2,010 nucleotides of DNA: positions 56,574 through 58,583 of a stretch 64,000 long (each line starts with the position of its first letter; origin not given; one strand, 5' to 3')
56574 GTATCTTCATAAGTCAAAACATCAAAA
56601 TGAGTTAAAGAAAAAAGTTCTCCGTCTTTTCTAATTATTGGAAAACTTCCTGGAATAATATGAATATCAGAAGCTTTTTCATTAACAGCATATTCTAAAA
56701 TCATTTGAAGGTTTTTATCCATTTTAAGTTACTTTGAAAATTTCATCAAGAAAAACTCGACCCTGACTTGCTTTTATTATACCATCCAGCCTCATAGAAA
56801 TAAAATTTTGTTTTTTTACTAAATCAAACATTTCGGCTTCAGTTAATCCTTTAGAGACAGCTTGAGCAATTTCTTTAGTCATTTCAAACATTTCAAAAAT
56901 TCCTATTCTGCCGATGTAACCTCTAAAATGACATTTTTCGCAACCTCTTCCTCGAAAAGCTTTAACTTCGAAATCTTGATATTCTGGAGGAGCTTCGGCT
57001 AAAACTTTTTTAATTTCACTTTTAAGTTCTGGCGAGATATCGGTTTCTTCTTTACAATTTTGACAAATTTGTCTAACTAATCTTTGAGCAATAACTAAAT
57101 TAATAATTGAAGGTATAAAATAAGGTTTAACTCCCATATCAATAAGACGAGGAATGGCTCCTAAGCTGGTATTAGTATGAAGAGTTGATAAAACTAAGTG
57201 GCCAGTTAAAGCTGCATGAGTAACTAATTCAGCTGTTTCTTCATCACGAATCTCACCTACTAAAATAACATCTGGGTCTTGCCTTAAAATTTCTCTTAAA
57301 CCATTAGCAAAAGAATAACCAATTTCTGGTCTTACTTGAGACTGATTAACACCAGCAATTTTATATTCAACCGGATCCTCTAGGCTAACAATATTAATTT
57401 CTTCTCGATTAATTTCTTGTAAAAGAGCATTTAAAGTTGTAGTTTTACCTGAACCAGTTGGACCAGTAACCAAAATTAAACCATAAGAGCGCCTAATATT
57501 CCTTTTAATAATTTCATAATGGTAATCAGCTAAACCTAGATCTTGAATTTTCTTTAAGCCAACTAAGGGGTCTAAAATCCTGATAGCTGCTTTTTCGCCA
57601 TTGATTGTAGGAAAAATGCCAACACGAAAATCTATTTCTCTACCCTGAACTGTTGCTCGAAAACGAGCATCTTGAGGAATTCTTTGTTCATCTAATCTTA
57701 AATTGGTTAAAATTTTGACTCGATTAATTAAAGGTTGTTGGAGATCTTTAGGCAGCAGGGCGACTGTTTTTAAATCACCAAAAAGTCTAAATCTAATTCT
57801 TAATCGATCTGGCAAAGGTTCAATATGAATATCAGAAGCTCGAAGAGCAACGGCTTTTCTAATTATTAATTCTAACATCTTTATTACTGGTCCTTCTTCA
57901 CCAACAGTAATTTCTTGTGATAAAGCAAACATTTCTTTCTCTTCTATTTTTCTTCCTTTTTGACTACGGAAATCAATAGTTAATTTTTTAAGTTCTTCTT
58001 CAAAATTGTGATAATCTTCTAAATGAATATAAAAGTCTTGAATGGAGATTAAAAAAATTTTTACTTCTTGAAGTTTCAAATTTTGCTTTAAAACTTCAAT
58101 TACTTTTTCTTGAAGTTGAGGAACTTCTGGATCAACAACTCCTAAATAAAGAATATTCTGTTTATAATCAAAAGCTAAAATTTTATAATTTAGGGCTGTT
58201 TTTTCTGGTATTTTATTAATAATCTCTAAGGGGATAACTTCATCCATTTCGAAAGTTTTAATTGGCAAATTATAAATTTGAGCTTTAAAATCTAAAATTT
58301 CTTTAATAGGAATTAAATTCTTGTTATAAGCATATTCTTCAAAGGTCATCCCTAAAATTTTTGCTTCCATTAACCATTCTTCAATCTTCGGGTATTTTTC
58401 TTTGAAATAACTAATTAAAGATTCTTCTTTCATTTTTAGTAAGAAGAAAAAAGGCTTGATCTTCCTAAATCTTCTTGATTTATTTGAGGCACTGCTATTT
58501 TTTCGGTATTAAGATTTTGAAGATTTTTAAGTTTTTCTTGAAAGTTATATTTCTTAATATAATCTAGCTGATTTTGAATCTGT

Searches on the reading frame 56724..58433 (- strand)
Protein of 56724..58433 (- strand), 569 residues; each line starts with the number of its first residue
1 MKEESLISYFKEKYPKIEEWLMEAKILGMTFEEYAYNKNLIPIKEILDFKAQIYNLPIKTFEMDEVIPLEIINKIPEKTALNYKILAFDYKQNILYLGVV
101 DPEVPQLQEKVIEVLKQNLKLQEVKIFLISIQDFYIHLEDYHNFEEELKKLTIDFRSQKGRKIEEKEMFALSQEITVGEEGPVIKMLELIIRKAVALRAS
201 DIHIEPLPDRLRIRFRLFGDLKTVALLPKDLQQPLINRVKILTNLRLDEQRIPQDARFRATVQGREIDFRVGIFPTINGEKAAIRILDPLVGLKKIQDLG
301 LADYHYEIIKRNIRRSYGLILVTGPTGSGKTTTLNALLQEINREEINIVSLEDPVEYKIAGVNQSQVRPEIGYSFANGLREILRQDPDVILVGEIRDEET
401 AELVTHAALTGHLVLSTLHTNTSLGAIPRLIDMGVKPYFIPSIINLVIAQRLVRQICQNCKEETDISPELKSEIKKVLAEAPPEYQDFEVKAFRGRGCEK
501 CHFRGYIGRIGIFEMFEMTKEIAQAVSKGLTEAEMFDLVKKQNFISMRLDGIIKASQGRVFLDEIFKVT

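Call 61: search_protein_families(library=ncbifam, proteins=[window:56724-58433:-], max_evalue=0.00001)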
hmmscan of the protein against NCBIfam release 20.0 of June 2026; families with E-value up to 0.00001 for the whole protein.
window:56724-58433:- (569 aa): 18 families
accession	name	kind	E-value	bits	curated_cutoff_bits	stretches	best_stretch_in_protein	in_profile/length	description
TIGR02533.1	type_II_gspE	equivalog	3.9e-138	461.1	630.25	1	73-569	2-486/486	type II secretion system ATPase GspE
TIGR02538.1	type_IV_pilB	equivalog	7.2e-137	457.3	675.65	1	19-569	19-562/564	type IV-A pilus assembly ATPase PilB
NF053534.1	T4PilAsmATPsTfpB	equivalog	1.1e-117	393.9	850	1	40-569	62-582/584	type IV pilus assembly ATPase TfpB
NF007755.0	PRK10436.1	equivalog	6.5e-117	391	617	1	171-568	73-458/465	type II secretion system protein GspE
NF041000.1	ATPase_ComGA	equivalog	7.2e-70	235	300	1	190-454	3-266/267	competence type IV pilus ATPase ComGA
TIGR01420.1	pilT_fam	subfamily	3e-52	178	319.1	1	187-456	2-263/343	PilT/PilU family type 4a pilus ATPase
TIGR02525.1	plasmid_TraJ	equivalog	4.8e-25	88.3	368.3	1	312-434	144-273/372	plasmid transfer ATPase TraJ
TIGR02524.1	dot_icm_DotB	equivalog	6.8e-21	74.9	463.3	1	312-453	129-285/358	Dot/Icm type IV secretion system ATPase DotB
TIGR02782.1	TrbB_P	equivalog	1e-18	67.7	304.55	1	316-431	135-253/303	P-type conjugative transfer ATPase TrbB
NF010469.0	PRK13894.1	subfamily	2e-16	60.3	508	1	304-449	137-283/320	conjugal transfer ATPase TrbB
NF058587.1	archaellum_moto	equivalog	2.7e-16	59.4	550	1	320-455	278-419/527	archaellum flagellar ATPase motor FlaI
TIGR03819.1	heli_sec_ATPase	hypoth_equivalog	9.5e-15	54.6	373.15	1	235-430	99-297/340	TadA family conjugal transfer-associated ATPase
TIGR02788.1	VirB11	equivalog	1.5e-14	53.7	249.95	1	307-434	135-266/308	P-type DNA transfer ATPase VirB11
NF010407.0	PRK13833.1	subfamily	5e-14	52.4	499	1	303-432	131-261/323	conjugal transfer protein TrbB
NF053672.1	bindosome_BasE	exception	4.9e-11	42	1000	1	283-430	242-388/512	bindosome assembly system ATPase subunit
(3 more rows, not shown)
